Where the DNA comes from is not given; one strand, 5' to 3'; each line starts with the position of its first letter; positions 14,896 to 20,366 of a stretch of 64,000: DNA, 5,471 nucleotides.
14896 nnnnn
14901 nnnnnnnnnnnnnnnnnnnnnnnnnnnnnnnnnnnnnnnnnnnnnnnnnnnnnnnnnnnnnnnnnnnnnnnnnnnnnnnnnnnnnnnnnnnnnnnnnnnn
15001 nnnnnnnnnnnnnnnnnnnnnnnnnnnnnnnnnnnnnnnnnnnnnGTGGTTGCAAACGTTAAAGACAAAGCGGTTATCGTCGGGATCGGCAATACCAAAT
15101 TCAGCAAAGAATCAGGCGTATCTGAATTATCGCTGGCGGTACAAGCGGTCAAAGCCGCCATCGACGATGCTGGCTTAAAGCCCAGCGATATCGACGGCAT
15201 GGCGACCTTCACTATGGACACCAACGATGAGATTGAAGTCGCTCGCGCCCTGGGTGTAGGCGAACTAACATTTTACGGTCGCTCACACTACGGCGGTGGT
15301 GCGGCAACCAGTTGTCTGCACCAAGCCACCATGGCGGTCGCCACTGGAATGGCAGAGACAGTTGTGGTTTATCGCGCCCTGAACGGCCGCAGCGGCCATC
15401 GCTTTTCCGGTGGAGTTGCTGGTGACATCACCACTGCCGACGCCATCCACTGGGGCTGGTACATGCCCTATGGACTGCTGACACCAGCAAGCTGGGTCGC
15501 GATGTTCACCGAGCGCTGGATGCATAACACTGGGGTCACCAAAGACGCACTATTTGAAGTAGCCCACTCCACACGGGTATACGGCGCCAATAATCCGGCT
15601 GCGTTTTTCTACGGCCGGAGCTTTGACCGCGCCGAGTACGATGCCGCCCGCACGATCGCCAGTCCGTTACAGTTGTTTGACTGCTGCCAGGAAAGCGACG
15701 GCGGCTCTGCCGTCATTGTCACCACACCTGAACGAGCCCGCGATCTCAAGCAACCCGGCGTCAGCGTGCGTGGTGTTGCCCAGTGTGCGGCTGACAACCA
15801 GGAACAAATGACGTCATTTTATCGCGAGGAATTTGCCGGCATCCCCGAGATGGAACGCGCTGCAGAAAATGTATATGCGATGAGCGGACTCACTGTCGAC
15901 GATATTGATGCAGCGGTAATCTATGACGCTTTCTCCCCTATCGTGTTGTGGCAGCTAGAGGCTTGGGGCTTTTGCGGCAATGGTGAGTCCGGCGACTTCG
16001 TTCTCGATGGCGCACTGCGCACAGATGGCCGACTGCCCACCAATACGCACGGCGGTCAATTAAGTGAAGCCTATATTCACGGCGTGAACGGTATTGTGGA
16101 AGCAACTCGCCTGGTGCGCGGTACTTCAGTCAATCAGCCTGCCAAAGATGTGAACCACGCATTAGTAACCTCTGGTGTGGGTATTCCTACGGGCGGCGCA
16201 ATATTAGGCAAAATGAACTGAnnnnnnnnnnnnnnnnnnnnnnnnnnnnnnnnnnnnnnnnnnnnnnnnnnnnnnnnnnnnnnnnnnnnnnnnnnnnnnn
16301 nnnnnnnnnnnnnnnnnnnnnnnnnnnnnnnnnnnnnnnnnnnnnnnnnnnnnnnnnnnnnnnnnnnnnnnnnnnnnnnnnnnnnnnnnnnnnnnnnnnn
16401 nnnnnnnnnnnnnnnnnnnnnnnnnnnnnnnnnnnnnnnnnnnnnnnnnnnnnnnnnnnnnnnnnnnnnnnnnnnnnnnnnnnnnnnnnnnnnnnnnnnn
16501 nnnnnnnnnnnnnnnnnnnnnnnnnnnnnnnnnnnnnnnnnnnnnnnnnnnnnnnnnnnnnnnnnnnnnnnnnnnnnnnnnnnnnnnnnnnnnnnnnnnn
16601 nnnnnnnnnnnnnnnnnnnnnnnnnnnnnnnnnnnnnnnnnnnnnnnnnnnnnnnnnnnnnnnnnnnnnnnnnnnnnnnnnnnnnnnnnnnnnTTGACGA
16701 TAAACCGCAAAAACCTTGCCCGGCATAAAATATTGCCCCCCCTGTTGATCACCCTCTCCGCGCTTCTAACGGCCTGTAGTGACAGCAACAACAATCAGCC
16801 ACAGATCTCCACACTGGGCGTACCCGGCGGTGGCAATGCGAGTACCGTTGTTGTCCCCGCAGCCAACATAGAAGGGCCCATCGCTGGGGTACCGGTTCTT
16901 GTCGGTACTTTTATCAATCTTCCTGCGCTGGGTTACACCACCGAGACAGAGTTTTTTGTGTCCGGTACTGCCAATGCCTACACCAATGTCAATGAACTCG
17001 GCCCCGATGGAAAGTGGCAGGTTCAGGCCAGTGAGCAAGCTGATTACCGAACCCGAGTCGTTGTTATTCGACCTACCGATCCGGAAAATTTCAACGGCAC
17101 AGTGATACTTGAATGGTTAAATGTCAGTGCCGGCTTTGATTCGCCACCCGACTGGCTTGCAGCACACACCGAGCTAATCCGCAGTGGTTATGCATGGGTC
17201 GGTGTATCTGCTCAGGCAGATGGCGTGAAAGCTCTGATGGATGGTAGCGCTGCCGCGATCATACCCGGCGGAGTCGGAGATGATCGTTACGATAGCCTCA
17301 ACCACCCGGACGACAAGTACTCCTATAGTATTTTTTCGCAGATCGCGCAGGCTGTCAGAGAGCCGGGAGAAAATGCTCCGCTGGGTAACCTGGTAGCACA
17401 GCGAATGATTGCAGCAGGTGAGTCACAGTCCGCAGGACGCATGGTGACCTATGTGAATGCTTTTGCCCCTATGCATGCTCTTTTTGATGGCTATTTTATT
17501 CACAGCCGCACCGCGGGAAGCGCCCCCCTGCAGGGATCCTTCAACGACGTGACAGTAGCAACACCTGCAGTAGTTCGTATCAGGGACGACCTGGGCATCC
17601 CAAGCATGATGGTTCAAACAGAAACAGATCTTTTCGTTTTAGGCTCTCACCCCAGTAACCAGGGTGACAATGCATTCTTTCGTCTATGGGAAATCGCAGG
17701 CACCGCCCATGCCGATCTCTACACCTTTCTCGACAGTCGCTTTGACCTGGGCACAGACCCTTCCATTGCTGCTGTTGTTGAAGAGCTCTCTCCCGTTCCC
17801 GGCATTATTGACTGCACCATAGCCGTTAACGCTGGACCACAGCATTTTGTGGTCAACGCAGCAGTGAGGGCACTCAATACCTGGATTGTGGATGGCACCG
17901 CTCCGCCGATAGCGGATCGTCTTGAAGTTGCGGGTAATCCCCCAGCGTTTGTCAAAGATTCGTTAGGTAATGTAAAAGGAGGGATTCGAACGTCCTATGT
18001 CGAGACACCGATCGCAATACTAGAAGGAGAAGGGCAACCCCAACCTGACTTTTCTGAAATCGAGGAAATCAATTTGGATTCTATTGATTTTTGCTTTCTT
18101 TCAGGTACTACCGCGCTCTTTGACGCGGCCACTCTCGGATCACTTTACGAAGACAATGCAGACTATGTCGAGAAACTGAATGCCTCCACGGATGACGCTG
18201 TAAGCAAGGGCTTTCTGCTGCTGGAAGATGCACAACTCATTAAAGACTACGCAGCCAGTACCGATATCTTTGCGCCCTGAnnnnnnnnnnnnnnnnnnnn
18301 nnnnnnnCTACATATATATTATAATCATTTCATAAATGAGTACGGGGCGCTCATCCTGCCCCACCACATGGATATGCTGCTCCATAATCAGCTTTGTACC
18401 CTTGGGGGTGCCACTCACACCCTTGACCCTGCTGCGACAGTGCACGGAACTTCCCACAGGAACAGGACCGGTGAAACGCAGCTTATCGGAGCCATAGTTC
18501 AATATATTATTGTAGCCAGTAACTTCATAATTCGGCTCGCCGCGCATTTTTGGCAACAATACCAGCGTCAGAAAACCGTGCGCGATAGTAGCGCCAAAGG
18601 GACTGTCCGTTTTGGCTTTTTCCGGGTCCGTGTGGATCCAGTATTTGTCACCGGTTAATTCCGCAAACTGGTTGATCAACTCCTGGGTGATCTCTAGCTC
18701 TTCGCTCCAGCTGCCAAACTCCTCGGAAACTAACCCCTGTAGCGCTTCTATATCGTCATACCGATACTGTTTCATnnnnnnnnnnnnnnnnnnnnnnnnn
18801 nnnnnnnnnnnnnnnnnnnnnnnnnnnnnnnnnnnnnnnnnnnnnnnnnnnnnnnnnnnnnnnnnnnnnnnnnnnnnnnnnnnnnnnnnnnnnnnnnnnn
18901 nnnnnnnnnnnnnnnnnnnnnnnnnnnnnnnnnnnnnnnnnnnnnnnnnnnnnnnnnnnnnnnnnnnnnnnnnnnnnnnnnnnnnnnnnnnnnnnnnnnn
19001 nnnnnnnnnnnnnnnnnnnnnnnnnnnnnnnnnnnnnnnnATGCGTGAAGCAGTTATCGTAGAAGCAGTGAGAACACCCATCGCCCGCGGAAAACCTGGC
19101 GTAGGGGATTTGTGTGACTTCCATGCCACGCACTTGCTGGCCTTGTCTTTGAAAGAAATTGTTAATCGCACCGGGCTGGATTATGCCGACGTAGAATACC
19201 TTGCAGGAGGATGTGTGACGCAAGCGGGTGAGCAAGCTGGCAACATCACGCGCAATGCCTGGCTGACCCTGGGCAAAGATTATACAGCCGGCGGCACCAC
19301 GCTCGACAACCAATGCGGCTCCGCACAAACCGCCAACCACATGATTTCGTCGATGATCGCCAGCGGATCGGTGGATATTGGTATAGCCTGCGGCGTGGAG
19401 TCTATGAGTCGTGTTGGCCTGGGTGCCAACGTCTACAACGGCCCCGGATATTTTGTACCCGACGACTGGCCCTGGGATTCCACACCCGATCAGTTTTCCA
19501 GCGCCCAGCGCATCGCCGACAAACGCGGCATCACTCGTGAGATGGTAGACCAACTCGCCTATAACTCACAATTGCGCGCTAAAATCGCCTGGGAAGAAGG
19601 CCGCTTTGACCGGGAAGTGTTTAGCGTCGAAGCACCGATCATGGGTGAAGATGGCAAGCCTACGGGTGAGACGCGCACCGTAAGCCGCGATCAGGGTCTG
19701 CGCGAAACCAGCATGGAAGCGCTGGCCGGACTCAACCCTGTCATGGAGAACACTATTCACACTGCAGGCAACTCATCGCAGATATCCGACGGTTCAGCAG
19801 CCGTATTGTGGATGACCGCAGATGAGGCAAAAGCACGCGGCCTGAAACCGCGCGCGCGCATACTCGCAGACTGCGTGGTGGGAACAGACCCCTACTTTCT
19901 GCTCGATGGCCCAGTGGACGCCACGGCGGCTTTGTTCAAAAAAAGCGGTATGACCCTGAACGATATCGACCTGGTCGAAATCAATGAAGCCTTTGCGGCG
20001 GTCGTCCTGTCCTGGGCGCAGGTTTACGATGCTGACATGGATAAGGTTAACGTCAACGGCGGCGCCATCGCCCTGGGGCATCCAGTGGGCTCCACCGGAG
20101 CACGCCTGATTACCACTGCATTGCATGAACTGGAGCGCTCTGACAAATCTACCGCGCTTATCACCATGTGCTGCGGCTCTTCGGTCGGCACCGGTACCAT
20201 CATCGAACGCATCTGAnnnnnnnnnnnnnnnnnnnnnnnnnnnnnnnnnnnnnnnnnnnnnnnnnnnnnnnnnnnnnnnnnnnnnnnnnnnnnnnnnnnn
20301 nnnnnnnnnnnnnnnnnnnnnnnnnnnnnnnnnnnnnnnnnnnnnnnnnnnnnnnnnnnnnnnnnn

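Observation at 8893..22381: Two parallel hydratase/retro-aldolase machines built from the same four domains but fused differently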

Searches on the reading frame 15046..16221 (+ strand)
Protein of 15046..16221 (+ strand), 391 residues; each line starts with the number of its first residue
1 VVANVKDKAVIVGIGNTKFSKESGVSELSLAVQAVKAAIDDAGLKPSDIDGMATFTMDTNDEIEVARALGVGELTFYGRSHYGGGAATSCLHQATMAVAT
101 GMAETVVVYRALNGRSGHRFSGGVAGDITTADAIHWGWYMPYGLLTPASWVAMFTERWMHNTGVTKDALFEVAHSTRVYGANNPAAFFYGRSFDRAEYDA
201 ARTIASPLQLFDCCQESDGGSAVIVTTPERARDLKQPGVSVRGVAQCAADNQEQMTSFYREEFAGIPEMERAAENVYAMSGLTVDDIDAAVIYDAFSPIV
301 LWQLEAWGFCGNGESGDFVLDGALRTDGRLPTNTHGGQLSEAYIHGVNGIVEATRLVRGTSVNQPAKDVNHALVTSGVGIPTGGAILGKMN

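Call 4: search_protein_families(library=pfam, proteins=[window:15046-16221:+], max_evalue=0.01)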
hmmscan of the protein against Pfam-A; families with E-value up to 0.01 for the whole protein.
window:15046-16221:+ (391 aa): 2 families
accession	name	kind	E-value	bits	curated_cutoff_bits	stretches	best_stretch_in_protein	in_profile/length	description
PF22691.2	Thiolase_C_1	-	1.3e-32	113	28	1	258-379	10-132/144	Thiolase C-terminal domain-like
PF02803.24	Thiolase_C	-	0.0036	17.4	27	0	272-309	27-64/123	Thiolase, C-terminal domain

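Call 5: search_protein_families(library=ncbifam, proteins=[window:15046-16221:+], max_evalue=0.01)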
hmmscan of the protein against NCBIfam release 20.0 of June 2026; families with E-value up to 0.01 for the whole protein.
window:15046-16221:+ (391 aa): 26 families (the best 25 are shown)
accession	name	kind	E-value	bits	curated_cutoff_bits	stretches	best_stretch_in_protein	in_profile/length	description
NF005892.0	PRK07855.1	subfamily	6.1e-171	568.6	469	1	4-389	3-389/390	lipid-transfer protein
NF004811.0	PRK06158.1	subfamily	9.7e-65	219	421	1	4-378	5-367/384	acetyl-CoA acetyltransferase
NF006010.0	PRK08142.1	subfamily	3.3e-48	164.4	462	1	5-372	3-362/388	thiolase domain-containing protein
NF004720.0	PRK06064.1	subfamily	1.1e-47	162.7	420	1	8-372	3-367/389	thiolase domain-containing protein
NF004810.0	PRK06157.1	equivalog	8.2e-38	130.6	403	1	2-359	2-363/400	acetyl-CoA acetyltransferase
NF009228.0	PRK12578.1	subfamily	1.7e-35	122.4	485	1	8-354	4-349/387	thiolase domain-containing protein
NF053570.1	AcCoTHIOL_METTL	equivalog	5.6e-35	120.9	600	1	10-383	5-370/385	acetyl-CoA acetyltransferase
NF006102.0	PRK08256.1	subfamily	7e-30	104.4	436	1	7-375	3-377/394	lipid-transfer protein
NF006180.0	PRK08313.1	subfamily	1.9e-29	102.7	514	1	6-374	3-367/389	thiolase domain-containing protein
NF004715.0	PRK06059.1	equivalog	1.4e-28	100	424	1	7-363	4-372/399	lipid-transfer protein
NF005704.0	PRK07516.1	subfamily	1.6e-27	96.5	412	1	7-350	2-343/389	thiolase domain-containing protein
NF053628.1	BnzsclthlBbsBGT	equivalog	2.2e-26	92.5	750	1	7-356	5-343/389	benzoylsuccinyl-CoA thiolase subunit BbsB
NF004722.0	PRK06066.1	equivalog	9e-25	87.4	516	1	7-384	4-377/385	thiolase domain-containing protein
NF004982.0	PRK06365.1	equivalog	1.3e-23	83.7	695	2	9-247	18-256/430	thiolase domain-containing protein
NF004721.0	PRK06065.1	equivalog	3e-23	82.3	455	1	4-341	7-339/393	thiolase domain-containing protein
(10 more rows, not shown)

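Call 15: search_solved_structures(query=window:15046-16221:+, max_evalue=1e-10)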
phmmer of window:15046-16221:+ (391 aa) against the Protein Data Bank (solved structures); distinct sequences matched with E-value up to 1e-10: 17.
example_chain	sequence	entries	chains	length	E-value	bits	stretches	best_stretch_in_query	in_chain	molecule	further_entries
6ok1_A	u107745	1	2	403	6.4e-133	446.6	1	8-388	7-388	Lipid-transfer protein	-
4u4e_A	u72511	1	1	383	5.2e-46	160.6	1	6-389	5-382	Thiolase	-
9myr_A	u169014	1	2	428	1.2e-29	106.7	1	5-383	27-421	Nonspecific lipid-transfer protein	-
7yvy_A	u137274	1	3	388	3.1e-28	102.1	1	8-361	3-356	Acetyl-CoA acetyltransferase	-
6esq_A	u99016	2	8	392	5.9e-20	74.8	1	10-382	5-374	acetoacetyl-CoA thiolase | Acetyl-CoA acetyltransferase thiolase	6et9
5m3k_C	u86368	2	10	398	1.4e-19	73.6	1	163-364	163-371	2,4-diacetylphloroglucinol biosynthesis protein PhlC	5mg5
7pxp_C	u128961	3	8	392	2.2e-19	72.9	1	8-357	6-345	Benzoylsuccinyl-CoA thiolase subunit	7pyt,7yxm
6hsj_A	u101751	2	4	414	1.4e-18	70.3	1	3-386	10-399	SCP2-thiolase (type-1)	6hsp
6hrv_A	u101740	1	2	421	1.4e-18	70.2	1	3-386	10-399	SCP2-thiolase (type-1)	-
9skh_I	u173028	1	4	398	4.2e-18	68.7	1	149-364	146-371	2,4-diacetylphloroglucinol biosynthesis protein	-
9skm_I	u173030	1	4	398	4.4e-18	68.7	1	148-364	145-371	2,4-diacetylphloroglucinol biosynthesis protein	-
4yzo_A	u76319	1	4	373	1e-13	54.3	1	156-379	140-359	Putative acyl-CoA acyltransferase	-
4bia_A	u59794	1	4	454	2.6e-13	52.9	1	204-358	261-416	3-KETOACYL-COA THIOLASE, PUTATIVE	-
4bi9_A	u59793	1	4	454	9.4e-13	51.1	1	204-358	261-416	3-KETOACYL-COA THIOLASE, PUTATIVE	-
3zbk_A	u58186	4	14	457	5.8e-12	48.5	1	199-358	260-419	3-KETOACYL-COA THIOLASE-LIKE PROTEIN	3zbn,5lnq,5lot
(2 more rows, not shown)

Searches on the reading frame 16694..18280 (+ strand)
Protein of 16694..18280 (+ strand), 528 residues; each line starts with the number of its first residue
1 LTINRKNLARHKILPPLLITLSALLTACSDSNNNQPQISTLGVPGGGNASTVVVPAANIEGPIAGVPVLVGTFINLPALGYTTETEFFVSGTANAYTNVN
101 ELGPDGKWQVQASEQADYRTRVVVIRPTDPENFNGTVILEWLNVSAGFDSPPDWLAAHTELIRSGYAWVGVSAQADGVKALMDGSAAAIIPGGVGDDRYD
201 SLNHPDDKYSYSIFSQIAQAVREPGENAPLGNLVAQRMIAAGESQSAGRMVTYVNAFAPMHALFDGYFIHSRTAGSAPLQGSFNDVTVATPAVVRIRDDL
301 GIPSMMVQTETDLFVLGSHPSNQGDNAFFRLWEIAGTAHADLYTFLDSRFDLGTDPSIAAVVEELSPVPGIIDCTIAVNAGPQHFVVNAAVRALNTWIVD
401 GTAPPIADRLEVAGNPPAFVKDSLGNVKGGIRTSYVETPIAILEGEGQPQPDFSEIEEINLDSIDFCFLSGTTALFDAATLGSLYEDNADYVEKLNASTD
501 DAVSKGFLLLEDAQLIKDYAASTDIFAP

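Call 21: search_protein_families(library=pfam, proteins=[window:16694-18280:+], max_evalue=0.00001)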
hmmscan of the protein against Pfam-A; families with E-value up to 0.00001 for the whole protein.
window:16694-18280:+ (528 aa): 1 family
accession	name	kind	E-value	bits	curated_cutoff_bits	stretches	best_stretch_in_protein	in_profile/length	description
PF20091.5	Abhydrolase_10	-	1.3e-135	453.1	23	1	65-516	11-427/429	Alpha/beta hydrolase domain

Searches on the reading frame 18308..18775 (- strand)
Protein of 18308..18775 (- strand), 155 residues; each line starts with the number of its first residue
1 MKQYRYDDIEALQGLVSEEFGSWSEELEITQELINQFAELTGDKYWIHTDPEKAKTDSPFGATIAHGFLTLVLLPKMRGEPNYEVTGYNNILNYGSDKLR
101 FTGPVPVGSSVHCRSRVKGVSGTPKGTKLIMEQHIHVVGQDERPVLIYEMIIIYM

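Call 4: search_protein_families(library=pfam, proteins=[window:18308-18775:-], max_evalue=0.01)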
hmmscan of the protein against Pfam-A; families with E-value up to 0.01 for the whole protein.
window:18308-18775:- (155 aa): 2 families
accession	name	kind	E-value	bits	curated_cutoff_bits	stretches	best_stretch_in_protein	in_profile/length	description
PF01575.25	MaoC_dehydratas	-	1e-19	70.8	27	1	25-121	14-105/123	MaoC like domain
PF13452.11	FAS1_DH_region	-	4.2e-06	27.4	22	1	25-146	10-130/132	FAS1-like, dehydratase domain region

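Call 5: search_protein_families(library=ncbifam, proteins=[window:18308-18775:-], max_evalue=0.01)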
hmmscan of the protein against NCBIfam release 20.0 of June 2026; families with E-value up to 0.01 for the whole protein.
window:18308-18775:- (155 aa): 3 families
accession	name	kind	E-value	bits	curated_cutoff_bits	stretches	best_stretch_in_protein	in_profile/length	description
TIGR02278.1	PaaN-DH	equivalog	3e-15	55.5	562.8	1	25-152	537-660/664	phenylacetic acid degradation bifunctional protein PaaZ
NF006045.0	PRK08190.1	subfamily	0.0014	17.5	282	1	29-119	26-110/467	bifunctional enoyl-CoA hydratase/phosphate acetyltransferase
NF010246.0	PRK13693.1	equivalog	0.003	17.5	203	1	28-109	21-95/142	(3R)-hydroxyacyl-ACP dehydratase subunit HadB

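Call 13: search_solved_structures(query=window:18308-18775:-, max_evalue=0.01)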
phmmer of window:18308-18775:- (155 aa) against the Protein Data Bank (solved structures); distinct sequences matched with E-value up to 0.01: 6.
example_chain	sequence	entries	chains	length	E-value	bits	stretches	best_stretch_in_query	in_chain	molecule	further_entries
8vwr_A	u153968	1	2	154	1e-48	168.1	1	6-155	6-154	Acyl dehydratase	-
2c2i_A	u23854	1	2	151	1.9e-29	105.5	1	10-154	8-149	RV0130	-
6jql_A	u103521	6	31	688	2e-06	30.8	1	30-152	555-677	Bifunctional protein PaaZ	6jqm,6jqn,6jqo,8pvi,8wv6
4ffu_A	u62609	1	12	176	4.4e-05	26.4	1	37-152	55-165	oxidase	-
1q6w_A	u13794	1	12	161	6.6e-05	25.8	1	29-117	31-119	monoamine oxidase regulatory protein, putative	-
3ir3_A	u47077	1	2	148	0.0036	20.1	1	29-118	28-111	3-hydroxyacyl-thioester dehydratase 2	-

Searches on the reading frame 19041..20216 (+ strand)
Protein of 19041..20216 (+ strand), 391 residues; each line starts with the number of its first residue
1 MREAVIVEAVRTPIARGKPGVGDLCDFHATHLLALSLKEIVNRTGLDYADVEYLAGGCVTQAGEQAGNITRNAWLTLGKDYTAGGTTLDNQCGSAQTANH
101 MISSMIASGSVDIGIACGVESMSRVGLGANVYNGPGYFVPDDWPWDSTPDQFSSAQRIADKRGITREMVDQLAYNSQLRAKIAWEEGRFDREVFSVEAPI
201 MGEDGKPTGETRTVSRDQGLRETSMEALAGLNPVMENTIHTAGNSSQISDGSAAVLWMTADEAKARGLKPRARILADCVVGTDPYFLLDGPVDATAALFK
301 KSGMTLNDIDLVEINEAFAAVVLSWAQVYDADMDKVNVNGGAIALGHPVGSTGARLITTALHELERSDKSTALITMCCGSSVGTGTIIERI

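Call 21: search_protein_families(library=pfam, proteins=[window:19041-20216:+], max_evalue=0.00001)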
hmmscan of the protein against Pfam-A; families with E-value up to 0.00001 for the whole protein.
window:19041-20216:+ (391 aa): 2 families
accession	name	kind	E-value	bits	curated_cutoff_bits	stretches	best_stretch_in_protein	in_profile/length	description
PF00108.29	Thiolase_N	-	6.2e-47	160.6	26.4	1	5-260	2-259/260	Thiolase, N-terminal domain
PF02803.24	Thiolase_C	-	1.1e-40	138.5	27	1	268-390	1-123/123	Thiolase, C-terminal domain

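Call 23: search_protein_families(library=ncbifam, proteins=[window:19041-20216:+], max_evalue=1e-10)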
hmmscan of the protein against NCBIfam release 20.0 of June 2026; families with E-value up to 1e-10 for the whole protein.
window:19041-20216:+ (391 aa): 32 families (the best 25 are shown)
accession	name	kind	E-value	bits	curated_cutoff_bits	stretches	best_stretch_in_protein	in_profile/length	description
NF005889.0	PRK07850.1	equivalog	2.9e-185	615.9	515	1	1-391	1-387/387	steroid 3-ketoacyl-CoA thiolase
NF005865.0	PRK07801.1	equivalog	5.6e-106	355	591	1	1-391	1-382/382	acetyl-CoA C-acetyltransferase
TIGR01930.1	AcCoA-C-Actrans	subfamily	5.4e-104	348.2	240.55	1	6-389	1-385/385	acetyl-CoA C-acyltransferase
NF006090.0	PRK08242.1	equivalog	1.5e-98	330.6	514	2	237-391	248-402/402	acetyl-CoA C-acetyltransferase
NF005077.0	PRK06504.1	subfamily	5.9e-95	318.7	590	1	1-391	1-390/390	acetyl-CoA C-acetyltransferase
NF004682.0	PRK06025.1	subfamily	1.9e-88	297.4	568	2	237-391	263-417/417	acetyl-CoA C-acetyltransferase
NF006510.0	PRK08947.1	equivalog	3.3e-82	276.5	519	1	1-391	1-387/387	acetyl-CoA C-acyltransferase FadA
TIGR02430.1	pcaF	equivalog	1.3e-79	268.2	597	2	154-391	165-400/400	3-oxoadipyl-CoA thiolase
NF006551.0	PRK09050.1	subfamily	2.5e-78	263.9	605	2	154-391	166-401/401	3-oxoadipyl-CoA thiolase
NF004853.0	PRK06205.1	subfamily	2.7e-78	263.8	551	2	154-390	164-402/404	acetyl-CoA C-acetyltransferase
NF005805.0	PRK07661.1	equivalog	6.5e-75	252.5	633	1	1-390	1-390/391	acetyl-CoA C-acetyltransferase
NF005890.0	PRK07851.1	equivalog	6.7e-75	252.6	580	2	154-391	176-405/406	acetyl-CoA C-acetyltransferase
NF006552.0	PRK09051.1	subfamily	1.1e-74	252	565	2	154-391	162-395/395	beta-ketothiolase BktB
NF006553.0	PRK09052.1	equivalog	6.9e-74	249.2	567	1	2-391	6-399/399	acetyl-CoA C-acyltransferase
NF006001.0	PRK08131.1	equivalog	3.1e-73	247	622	2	154-391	165-400/401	3-oxoadipyl-CoA thiolase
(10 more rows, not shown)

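Call 33: search_solved_structures(query=window:19041-20216:+, max_evalue=1e-60)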
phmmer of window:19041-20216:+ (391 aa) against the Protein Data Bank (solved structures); distinct sequences matched with E-value up to 1e-60: 7.
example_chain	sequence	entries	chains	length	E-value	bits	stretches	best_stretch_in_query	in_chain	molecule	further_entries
4ubv_A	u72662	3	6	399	6.6e-145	486.2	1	4-391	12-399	Acetyl-CoA acetyltransferase FadA5 | Steroid 3-ketoacyl-CoA thiolase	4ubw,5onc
4ubt_A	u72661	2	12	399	1.8e-143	481.5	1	4-391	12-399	Acetyl-CoA acetyltransferase FadA5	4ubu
1ulq_A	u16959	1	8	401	3.9e-68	233.6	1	1-389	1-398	putative acetyl-CoA acetyltransferase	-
4b3h_C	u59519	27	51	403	5.4e-65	223.3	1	2-391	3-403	FATTY ACID BETA-OXIDATION COMPLEX BETA-CHAIN FADA | Putative acyltransferase Rv0859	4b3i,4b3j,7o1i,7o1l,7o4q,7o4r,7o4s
7o1g_D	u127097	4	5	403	1.1e-63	219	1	2-391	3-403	Putative acyltransferase Rv0859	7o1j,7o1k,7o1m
3svk_A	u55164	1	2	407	1.2e-63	218.8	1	2-391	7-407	Acetyl-CoA acetyltransferase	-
3goa_A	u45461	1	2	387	2.4e-63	217.8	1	1-391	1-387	3-ketoacyl-CoA thiolase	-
